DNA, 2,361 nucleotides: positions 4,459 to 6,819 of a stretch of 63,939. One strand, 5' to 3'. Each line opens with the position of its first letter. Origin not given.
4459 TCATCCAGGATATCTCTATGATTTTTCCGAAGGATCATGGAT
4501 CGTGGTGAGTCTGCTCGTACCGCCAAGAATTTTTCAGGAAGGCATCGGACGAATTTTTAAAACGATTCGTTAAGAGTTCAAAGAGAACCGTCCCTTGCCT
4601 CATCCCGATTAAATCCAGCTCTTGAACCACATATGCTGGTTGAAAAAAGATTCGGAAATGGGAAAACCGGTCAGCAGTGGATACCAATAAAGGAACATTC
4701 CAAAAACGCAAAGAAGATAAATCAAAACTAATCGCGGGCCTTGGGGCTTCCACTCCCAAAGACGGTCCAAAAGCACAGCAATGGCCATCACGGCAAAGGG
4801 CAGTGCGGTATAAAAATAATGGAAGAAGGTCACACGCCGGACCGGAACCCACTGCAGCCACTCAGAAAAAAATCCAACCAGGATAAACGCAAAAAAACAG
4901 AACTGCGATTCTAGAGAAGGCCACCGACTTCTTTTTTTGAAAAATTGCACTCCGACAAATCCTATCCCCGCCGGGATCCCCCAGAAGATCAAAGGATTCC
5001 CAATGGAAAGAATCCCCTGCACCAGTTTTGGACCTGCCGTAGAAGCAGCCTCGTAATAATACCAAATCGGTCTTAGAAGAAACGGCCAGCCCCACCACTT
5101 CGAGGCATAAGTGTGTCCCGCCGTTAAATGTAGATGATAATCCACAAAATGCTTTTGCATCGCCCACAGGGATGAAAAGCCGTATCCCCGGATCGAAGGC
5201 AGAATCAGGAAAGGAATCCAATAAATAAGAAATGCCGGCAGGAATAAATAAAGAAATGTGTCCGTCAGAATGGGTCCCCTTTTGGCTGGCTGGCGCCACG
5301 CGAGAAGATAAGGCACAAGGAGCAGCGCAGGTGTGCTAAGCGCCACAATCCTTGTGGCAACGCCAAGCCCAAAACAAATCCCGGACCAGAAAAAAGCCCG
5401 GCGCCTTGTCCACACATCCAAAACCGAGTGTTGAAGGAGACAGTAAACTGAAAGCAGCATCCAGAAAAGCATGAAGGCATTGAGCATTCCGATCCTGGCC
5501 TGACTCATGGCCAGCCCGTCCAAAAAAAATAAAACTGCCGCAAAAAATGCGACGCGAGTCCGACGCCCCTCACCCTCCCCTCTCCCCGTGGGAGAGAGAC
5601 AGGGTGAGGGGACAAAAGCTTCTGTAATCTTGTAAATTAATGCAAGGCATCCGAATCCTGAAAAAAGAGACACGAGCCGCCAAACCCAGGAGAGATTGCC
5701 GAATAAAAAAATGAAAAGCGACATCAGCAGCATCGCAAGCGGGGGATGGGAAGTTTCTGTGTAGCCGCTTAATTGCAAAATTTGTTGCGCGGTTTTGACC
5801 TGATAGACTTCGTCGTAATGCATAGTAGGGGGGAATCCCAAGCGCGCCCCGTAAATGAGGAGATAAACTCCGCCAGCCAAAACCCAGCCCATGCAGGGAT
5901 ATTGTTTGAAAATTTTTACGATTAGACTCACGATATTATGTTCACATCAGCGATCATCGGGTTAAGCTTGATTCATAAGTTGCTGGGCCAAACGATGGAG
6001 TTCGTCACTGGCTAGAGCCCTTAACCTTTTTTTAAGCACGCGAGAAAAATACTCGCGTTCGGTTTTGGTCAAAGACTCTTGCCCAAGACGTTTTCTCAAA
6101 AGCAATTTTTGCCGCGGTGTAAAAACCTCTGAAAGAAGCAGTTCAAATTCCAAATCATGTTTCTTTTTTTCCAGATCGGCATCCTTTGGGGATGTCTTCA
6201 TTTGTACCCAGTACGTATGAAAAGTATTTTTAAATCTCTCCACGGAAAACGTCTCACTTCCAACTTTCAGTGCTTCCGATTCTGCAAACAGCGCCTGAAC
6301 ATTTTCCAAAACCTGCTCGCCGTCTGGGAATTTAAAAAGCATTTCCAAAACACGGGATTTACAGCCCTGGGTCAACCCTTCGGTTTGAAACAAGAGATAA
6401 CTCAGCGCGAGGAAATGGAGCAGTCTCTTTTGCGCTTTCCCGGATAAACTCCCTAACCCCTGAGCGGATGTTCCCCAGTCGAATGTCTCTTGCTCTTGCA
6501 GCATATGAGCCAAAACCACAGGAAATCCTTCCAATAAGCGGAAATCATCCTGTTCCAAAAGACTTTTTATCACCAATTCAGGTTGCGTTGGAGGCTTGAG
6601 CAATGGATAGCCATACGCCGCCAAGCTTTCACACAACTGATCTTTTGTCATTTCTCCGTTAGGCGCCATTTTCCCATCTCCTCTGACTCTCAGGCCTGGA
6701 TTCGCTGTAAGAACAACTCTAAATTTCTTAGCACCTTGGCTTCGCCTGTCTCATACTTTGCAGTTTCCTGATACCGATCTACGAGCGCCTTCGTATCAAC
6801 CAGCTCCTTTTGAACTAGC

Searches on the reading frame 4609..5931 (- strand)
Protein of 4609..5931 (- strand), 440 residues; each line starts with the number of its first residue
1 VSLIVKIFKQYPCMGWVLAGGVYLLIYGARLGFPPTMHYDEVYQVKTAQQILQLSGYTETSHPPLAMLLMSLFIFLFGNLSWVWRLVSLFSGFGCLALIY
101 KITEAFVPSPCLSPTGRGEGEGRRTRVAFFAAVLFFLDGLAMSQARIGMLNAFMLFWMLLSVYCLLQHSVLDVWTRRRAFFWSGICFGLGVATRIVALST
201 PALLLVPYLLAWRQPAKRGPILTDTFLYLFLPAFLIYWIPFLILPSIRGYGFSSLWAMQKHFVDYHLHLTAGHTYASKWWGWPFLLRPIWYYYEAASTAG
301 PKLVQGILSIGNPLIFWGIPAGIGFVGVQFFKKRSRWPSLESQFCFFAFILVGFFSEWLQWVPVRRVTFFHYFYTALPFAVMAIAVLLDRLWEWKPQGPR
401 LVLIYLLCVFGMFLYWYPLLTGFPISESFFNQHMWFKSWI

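Call 15: search_protein_families(library=pfam, proteins=[window:4609-5931:-], max_evalue=0.001)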
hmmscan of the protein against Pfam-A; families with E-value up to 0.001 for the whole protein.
window:4609-5931:- (440 aa): 3 families
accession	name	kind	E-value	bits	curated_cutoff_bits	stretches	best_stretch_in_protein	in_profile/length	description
PF16192.10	PMT_4TMC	-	4.5e-24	85.5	32.4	1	252-439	2-202/202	C-terminal four TMM region of protein-O-mannosyltransferase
PF02366.24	PMT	-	1.8e-10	41.2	22.7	1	24-244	8-233/245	Dolichyl-phosphate-mannose-protein mannosyltransferase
PF13231.12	PMT_2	-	0.00039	21.1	26.1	0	61-104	1-44/160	Dolichyl-phosphate-mannose-protein mannosyltransferase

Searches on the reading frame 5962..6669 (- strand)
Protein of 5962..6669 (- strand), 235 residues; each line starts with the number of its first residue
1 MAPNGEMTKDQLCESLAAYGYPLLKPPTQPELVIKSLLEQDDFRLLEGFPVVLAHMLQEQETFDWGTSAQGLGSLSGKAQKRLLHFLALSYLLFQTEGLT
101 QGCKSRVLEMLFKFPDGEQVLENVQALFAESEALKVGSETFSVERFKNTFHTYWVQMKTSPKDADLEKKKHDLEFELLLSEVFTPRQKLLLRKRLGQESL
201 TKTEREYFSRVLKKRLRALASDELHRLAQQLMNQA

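Call 24: find_encoding_contigs(protein=window:5962-6669:-, flank=10000, max_places=6)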
Protein window:5962-6669:- (235 aa): 2 contigs read that carry it; 2 places shown.
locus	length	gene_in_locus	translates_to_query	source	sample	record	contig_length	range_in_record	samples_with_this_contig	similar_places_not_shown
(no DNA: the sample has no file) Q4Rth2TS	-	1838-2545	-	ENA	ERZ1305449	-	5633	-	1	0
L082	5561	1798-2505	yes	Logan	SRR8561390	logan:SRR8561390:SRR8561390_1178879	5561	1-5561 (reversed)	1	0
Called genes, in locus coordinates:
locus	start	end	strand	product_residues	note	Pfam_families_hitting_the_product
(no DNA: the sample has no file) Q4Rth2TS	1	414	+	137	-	?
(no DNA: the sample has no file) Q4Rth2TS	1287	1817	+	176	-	PF19502:DUF6036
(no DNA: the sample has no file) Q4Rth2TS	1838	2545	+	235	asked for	-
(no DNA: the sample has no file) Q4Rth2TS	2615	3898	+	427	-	PF02366:PMT, PF16192:PMT_4TMC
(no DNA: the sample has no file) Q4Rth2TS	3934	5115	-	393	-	PF00155:Aminotran_1_2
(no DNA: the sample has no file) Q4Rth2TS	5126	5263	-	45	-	-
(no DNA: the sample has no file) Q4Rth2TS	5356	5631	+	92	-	?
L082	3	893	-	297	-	?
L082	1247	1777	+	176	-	PF19502:DUF6036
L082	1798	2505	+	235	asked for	-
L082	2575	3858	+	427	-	PF02366:PMT, PF16192:PMT_4TMC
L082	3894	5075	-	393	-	PF00155:Aminotran_1_2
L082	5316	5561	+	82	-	?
